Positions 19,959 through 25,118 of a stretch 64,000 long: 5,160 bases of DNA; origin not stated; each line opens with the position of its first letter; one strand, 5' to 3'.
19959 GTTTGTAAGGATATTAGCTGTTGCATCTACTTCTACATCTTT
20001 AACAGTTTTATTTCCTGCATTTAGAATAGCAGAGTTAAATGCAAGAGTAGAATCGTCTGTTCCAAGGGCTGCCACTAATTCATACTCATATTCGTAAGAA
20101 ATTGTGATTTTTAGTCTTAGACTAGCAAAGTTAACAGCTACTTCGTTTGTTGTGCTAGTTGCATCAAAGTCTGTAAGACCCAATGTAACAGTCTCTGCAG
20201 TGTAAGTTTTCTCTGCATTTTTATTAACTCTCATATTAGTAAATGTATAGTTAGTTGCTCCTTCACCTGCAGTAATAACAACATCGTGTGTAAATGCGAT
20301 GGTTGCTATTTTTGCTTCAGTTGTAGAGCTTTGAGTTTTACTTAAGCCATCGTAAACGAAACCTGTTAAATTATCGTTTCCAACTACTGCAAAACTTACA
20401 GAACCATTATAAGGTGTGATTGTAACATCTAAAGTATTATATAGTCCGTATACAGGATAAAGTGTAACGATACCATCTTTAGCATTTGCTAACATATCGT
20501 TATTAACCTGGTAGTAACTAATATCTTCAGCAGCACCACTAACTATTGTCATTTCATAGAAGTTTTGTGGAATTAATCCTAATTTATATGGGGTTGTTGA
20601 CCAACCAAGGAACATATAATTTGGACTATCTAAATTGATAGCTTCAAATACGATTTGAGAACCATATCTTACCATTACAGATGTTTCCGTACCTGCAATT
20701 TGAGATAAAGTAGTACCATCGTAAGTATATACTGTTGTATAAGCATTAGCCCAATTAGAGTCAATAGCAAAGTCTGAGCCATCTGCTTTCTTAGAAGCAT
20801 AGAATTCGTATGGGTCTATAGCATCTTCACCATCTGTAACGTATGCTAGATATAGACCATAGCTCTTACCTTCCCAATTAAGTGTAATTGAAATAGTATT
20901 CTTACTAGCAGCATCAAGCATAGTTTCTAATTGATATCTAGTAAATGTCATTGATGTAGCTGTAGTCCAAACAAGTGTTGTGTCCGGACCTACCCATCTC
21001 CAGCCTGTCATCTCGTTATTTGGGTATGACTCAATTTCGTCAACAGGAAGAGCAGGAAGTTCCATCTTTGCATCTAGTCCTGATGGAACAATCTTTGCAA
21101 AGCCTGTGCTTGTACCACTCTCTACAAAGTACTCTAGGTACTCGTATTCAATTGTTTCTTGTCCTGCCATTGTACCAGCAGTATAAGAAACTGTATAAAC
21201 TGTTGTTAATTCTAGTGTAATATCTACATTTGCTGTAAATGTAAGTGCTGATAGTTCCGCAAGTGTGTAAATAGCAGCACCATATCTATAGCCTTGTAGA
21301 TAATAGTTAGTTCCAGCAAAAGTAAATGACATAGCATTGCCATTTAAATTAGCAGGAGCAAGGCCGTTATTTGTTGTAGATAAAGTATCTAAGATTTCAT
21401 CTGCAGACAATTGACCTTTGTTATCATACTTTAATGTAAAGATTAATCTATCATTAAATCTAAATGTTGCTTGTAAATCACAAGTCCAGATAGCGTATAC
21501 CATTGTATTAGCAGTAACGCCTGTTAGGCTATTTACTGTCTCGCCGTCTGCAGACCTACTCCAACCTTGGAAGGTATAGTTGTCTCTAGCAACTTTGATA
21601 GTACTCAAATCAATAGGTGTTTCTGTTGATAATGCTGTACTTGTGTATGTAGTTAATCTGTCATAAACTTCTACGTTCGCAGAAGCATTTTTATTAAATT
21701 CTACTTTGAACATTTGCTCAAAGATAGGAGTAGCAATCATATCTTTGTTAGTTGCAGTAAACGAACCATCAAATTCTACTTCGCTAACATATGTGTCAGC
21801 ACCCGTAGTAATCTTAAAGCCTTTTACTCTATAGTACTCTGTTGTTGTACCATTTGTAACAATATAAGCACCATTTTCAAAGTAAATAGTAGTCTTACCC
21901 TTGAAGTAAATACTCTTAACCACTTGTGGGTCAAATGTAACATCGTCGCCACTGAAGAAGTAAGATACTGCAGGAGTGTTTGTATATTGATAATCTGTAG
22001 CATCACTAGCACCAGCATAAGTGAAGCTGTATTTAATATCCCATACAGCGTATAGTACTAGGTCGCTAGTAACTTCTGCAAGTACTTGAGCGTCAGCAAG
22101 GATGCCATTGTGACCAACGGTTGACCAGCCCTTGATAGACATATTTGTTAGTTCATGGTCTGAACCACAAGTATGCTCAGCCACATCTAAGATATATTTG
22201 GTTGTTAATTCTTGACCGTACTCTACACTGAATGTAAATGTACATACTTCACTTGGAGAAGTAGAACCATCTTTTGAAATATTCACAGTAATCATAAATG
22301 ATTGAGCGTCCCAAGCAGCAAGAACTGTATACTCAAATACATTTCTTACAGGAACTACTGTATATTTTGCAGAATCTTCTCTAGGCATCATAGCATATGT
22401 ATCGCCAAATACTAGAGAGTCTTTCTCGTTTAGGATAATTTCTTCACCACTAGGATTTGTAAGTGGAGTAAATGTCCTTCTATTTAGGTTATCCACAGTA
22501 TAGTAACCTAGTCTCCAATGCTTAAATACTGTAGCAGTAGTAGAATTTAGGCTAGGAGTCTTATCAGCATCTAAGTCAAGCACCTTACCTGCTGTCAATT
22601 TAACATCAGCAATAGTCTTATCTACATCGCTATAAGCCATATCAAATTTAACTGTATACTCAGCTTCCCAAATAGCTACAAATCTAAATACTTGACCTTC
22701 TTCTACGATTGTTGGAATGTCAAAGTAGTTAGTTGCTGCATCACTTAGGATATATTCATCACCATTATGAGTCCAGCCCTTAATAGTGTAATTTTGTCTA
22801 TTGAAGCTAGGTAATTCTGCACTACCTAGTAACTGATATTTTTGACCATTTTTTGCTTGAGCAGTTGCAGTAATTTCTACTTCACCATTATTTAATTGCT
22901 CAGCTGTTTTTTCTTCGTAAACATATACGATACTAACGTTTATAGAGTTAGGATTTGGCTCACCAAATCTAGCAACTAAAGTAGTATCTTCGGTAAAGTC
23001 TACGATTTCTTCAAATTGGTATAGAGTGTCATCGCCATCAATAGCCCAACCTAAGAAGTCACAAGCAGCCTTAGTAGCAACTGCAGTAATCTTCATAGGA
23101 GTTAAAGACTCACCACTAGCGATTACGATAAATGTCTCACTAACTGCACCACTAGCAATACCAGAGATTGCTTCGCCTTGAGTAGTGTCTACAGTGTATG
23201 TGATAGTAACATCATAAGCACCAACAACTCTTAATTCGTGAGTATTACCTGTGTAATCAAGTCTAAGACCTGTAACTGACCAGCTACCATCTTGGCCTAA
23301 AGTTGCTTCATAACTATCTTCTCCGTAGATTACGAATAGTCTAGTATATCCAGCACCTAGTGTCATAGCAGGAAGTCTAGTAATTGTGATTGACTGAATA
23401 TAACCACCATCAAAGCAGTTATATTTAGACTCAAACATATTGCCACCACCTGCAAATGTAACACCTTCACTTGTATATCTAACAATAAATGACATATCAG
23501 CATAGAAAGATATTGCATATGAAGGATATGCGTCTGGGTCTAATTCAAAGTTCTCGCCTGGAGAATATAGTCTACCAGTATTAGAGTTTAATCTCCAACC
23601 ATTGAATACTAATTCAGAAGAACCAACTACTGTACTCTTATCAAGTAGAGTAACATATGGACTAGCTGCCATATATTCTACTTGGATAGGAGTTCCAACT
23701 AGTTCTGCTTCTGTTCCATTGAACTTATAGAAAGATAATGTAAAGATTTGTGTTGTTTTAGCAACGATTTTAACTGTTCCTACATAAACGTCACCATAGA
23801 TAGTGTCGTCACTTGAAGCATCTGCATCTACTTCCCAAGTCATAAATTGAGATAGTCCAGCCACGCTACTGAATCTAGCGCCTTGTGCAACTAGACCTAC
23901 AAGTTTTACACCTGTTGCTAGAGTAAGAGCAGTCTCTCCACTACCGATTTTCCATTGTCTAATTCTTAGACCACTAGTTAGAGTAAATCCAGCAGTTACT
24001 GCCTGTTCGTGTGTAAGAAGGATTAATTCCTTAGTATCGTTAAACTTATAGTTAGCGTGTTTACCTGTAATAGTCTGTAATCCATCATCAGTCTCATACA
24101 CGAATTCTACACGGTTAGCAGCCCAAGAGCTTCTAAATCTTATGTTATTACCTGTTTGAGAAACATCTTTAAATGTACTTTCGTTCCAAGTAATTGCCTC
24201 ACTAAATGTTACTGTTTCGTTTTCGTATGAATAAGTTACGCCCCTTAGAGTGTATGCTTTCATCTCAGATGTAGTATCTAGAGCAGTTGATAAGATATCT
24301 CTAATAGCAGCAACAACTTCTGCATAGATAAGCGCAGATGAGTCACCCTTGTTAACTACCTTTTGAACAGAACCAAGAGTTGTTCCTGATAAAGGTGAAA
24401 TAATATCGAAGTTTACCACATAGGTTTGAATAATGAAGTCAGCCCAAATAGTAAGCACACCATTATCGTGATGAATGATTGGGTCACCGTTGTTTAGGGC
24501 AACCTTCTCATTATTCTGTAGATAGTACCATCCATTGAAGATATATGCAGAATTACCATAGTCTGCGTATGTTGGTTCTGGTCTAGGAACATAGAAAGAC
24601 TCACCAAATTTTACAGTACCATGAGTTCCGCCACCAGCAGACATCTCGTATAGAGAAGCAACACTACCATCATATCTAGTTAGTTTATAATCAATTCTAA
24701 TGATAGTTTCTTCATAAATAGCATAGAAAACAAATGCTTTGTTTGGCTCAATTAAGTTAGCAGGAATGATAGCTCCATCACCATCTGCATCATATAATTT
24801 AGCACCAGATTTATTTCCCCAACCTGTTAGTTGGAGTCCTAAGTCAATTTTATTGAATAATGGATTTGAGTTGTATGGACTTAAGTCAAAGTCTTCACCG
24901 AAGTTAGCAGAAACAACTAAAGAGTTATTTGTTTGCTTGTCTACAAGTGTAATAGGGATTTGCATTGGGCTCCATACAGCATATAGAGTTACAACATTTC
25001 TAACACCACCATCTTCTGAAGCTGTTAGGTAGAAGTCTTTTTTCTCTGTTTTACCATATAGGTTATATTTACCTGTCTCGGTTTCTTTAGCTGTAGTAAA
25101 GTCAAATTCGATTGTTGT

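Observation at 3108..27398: An 8,096-aa single-ORF surface filament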

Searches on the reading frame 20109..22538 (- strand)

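Call 20: search_protein_families(library=pfam, proteins=[window:20109-22538:-], max_evalue=10)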
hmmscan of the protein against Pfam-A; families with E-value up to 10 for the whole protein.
window:20109-22538:- (810 aa): 1 family
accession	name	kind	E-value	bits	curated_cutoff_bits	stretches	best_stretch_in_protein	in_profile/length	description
PF09479.16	Flg_new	-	0.00031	21.2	27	2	278-349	2-64/65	Listeria-Bacteroides repeat domain (List_Bact_rpt)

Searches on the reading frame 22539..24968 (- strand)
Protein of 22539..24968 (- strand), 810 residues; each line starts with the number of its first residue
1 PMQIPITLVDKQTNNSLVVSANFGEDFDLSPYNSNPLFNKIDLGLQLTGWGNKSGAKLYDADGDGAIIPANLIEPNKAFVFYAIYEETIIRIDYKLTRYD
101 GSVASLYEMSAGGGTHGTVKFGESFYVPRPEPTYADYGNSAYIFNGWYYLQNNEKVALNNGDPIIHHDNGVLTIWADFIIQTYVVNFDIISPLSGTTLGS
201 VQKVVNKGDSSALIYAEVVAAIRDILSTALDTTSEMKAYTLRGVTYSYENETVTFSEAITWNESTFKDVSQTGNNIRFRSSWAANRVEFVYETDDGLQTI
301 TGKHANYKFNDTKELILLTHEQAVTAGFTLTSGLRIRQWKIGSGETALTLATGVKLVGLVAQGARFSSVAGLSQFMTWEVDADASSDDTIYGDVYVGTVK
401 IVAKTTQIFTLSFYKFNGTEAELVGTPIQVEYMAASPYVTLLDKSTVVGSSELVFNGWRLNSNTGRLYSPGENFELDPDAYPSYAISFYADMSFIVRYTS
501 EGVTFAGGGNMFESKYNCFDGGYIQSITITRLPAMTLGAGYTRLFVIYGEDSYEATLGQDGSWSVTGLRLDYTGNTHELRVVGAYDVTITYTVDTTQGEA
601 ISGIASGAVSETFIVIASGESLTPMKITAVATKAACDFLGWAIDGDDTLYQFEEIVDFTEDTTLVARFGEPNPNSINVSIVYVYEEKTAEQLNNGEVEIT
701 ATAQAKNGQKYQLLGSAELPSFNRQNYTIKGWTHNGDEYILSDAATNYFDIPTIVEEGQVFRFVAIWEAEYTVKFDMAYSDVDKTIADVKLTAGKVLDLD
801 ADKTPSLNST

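Call 20: search_protein_families(library=pfam, proteins=[window:22539-24968:-], max_evalue=10)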
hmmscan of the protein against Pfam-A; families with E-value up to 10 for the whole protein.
window:22539-24968:- (810 aa): 2 families
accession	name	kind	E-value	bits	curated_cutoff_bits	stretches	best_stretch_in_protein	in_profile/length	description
PF09479.16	Flg_new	-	1.2e-05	25.8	27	2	618-666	18-64/65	Listeria-Bacteroides repeat domain (List_Bact_rpt)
PF23706.1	Rv1893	-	0.023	14.9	27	1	386-415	30-59/72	Rv1893-like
